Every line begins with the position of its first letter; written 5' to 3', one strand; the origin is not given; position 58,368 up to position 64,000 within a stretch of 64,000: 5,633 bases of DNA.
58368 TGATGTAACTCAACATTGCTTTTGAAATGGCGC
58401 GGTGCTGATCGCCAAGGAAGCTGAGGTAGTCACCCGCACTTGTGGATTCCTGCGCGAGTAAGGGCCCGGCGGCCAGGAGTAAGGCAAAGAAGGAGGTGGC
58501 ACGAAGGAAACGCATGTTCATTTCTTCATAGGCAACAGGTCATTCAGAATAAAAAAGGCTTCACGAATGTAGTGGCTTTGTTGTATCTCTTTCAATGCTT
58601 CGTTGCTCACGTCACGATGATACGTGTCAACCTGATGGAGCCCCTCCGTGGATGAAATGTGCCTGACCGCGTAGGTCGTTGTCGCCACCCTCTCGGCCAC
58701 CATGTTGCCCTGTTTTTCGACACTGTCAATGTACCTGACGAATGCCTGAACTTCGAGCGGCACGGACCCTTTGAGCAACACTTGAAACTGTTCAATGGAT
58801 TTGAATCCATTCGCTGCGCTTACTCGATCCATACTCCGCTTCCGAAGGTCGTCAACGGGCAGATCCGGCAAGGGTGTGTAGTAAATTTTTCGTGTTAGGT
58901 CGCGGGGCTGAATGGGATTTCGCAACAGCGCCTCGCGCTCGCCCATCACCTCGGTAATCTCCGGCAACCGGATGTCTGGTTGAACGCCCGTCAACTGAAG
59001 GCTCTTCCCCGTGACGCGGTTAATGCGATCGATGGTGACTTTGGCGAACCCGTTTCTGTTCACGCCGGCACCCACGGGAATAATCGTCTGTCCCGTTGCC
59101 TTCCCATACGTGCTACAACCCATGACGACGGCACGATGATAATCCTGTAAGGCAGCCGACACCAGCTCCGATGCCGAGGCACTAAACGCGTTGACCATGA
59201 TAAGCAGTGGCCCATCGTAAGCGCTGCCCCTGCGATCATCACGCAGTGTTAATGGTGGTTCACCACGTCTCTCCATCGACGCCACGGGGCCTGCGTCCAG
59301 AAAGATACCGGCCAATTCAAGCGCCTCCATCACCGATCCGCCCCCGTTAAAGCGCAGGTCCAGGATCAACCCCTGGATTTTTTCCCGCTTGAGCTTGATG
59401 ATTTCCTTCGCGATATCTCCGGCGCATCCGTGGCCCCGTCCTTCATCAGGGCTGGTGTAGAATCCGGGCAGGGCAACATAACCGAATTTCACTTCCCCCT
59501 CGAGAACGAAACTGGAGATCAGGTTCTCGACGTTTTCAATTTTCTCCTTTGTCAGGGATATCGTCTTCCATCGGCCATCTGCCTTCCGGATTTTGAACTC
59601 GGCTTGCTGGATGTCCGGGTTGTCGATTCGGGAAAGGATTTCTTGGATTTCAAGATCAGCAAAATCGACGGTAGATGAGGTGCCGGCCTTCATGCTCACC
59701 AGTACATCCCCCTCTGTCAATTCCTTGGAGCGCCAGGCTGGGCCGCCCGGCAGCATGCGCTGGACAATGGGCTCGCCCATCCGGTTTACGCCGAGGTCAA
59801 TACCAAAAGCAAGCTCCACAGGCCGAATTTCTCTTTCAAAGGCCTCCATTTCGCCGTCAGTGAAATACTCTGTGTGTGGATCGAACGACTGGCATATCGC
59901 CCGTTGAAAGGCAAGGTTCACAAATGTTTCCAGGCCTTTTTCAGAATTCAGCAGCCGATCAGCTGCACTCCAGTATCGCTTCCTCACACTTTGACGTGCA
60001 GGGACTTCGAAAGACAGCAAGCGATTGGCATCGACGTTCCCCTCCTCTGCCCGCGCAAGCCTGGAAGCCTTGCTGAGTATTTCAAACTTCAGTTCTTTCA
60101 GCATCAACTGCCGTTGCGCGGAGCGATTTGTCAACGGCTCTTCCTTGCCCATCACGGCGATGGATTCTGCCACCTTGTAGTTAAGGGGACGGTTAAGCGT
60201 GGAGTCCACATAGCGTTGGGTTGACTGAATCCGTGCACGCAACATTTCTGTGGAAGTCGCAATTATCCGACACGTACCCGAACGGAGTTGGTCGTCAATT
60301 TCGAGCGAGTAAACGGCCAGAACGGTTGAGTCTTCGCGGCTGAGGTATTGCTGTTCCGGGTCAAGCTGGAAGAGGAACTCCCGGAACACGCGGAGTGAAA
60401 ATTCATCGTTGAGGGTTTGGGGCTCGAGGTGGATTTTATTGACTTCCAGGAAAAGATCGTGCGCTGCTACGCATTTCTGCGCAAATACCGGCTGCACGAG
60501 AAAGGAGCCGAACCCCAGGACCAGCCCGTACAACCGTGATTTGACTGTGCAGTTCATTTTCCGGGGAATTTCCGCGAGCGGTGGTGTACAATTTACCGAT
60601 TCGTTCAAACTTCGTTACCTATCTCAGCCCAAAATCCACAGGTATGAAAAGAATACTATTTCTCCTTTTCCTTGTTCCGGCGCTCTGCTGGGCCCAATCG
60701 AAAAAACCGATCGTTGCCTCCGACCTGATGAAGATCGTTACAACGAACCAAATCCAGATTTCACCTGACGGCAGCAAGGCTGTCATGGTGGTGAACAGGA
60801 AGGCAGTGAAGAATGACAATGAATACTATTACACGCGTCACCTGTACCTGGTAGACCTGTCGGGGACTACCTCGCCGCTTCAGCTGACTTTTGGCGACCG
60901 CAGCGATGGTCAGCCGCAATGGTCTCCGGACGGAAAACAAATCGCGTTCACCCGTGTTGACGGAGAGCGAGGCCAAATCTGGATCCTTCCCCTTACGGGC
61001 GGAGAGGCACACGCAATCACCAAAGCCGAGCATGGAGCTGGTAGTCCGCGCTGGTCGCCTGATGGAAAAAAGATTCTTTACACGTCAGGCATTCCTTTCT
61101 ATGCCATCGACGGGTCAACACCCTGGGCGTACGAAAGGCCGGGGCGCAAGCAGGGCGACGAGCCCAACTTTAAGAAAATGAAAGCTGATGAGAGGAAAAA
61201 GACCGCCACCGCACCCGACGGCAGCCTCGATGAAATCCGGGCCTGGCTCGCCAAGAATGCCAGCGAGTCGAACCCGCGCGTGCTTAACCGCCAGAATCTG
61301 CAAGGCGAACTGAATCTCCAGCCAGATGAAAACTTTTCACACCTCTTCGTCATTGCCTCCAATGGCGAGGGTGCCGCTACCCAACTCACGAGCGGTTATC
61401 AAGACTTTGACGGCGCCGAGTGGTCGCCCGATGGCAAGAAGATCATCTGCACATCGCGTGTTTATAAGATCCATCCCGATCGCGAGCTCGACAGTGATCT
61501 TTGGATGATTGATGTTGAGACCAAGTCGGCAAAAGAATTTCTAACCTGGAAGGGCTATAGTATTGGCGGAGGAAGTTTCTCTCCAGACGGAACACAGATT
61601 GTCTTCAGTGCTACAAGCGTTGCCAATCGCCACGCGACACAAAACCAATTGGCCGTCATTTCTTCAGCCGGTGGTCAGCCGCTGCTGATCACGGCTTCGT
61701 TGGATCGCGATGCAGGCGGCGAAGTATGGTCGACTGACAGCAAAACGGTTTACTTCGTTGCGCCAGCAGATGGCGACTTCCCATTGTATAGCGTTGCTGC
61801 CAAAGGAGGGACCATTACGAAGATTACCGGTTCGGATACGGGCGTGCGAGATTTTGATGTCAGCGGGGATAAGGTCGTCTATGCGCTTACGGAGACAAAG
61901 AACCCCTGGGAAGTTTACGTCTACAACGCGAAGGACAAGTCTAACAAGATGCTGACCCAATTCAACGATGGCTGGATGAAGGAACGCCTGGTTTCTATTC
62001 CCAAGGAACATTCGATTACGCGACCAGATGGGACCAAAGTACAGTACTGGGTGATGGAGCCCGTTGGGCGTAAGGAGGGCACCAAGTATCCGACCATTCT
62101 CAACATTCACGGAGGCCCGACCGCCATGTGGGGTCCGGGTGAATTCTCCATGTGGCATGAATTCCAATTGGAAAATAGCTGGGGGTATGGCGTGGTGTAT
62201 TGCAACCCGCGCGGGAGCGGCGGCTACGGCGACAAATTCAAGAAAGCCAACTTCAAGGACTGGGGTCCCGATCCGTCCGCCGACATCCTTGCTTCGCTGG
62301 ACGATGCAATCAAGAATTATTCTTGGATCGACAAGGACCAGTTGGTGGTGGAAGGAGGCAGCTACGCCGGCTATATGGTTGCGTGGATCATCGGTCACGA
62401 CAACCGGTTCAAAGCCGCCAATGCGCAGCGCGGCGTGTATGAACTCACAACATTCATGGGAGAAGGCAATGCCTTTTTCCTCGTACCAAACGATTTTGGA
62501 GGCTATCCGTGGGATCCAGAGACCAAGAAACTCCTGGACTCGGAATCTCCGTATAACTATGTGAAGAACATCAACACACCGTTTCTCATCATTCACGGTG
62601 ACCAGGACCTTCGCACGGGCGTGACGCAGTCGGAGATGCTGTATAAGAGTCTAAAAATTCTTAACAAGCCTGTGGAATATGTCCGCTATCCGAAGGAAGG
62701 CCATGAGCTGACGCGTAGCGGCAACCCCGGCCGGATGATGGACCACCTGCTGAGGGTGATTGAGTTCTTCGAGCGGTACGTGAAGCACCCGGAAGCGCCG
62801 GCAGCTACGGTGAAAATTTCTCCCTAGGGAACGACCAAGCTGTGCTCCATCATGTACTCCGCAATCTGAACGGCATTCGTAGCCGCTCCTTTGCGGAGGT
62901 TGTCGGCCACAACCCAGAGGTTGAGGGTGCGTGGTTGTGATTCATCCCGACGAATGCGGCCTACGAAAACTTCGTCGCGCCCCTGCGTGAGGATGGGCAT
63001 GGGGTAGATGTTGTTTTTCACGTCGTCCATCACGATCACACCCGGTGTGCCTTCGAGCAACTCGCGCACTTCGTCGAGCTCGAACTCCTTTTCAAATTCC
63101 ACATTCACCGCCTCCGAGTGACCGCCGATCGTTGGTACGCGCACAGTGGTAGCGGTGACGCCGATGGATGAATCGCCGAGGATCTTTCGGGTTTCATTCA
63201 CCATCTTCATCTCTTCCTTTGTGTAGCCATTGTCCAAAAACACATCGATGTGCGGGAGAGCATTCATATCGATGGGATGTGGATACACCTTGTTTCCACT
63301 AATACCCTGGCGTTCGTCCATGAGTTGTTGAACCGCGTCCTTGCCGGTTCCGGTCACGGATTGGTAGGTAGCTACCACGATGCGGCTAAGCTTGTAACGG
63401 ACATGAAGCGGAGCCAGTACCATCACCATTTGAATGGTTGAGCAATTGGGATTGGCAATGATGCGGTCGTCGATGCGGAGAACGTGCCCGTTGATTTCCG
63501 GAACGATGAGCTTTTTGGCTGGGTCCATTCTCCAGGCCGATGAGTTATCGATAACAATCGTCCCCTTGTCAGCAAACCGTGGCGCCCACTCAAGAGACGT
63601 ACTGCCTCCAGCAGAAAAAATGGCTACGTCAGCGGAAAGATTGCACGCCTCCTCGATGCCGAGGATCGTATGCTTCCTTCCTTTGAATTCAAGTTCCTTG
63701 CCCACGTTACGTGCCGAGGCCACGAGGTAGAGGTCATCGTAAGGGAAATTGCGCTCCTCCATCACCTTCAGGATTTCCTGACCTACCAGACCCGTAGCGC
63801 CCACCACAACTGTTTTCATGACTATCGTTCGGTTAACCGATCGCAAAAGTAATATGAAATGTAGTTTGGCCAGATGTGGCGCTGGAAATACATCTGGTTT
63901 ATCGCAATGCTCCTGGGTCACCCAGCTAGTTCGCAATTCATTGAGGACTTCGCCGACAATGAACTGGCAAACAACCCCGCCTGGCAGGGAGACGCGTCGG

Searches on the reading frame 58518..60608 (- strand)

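Call 59: search_protein_families(library=pfam, proteins=[window:58518-60608:-], max_evalue=0.0001)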
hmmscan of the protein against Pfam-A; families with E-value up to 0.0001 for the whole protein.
window:58518-60608:- (696 aa): 2 families
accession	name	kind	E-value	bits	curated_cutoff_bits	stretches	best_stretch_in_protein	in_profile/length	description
PF03572.23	Peptidase_S41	-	2.8e-37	128.3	24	1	374-547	1-164/165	Peptidase family S41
PF17804.6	TSP_NTD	-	1.8e-27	97.2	26.4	1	58-250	7-186/188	Tail specific protease N-terminal domain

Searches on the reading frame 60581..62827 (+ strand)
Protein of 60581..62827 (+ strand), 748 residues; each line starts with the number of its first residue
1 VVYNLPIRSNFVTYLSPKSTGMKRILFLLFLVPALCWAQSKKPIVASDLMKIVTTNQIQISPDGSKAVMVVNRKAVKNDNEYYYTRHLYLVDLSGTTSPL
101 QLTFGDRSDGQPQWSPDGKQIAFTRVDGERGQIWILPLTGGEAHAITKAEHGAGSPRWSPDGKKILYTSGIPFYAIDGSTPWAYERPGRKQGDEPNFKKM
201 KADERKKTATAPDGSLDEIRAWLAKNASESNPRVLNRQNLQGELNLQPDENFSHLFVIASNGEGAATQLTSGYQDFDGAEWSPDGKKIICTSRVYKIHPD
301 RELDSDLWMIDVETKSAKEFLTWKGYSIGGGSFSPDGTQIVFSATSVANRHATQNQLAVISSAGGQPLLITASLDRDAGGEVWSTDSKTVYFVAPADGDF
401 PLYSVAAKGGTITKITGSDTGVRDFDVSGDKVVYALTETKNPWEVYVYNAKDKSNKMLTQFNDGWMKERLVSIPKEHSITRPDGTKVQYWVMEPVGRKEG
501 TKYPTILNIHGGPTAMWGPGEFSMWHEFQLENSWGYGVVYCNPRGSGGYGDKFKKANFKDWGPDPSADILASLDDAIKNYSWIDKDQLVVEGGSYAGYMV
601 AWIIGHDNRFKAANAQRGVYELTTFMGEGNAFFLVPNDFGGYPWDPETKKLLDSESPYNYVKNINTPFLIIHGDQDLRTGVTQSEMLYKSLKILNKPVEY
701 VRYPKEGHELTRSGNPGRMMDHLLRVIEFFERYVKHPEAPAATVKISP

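Call 59: search_protein_families(library=pfam, proteins=[window:60581-62827:+], max_evalue=0.0001)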
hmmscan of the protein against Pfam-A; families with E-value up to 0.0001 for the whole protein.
window:60581-62827:+ (748 aa): 4 families
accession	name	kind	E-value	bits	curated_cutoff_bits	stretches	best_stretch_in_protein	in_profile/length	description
PF00326.27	Peptidase_S9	-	1.3e-44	152.7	22.6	1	526-735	5-211/213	Prolyl oligopeptidase family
PF07676.18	PD40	-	6.5e-22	77.4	20.9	2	101-135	3-38/38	WD40-like Beta Propeller Repeat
PF00930.27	DPPIV_N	-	1.3e-09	37.7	22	0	76-150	13-82/354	Dipeptidyl peptidase IV (DPP IV) N-terminal region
PF20434.5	BD-FAE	-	4.5e-07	30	26.8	1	648-691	172-215/215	BD-FAE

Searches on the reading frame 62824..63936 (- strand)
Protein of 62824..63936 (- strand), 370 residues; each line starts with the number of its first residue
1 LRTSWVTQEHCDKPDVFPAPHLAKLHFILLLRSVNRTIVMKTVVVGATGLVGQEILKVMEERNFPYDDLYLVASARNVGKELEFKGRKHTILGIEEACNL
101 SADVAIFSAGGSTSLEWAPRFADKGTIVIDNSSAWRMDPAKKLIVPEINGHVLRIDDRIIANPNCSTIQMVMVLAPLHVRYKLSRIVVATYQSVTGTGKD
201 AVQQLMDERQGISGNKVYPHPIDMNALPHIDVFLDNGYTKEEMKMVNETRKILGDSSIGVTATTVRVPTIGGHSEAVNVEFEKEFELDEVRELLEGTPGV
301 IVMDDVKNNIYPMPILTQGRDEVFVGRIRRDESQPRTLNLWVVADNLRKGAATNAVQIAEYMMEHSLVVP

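Call 59: search_protein_families(library=pfam, proteins=[window:62824-63936:-], max_evalue=0.0001)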
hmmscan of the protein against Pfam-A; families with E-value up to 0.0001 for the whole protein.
window:62824-63936:- (370 aa): 2 families
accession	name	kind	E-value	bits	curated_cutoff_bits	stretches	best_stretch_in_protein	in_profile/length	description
PF02774.23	Semialdhyde_dhC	-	1.6e-47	162.4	26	1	174-349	1-184/184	Semialdehyde dehydrogenase, dimerisation domain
PF01118.30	Semialdhyde_dh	-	1.1e-27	97.3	26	1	42-153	2-118/121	Semialdehyde dehydrogenase, NAD binding domain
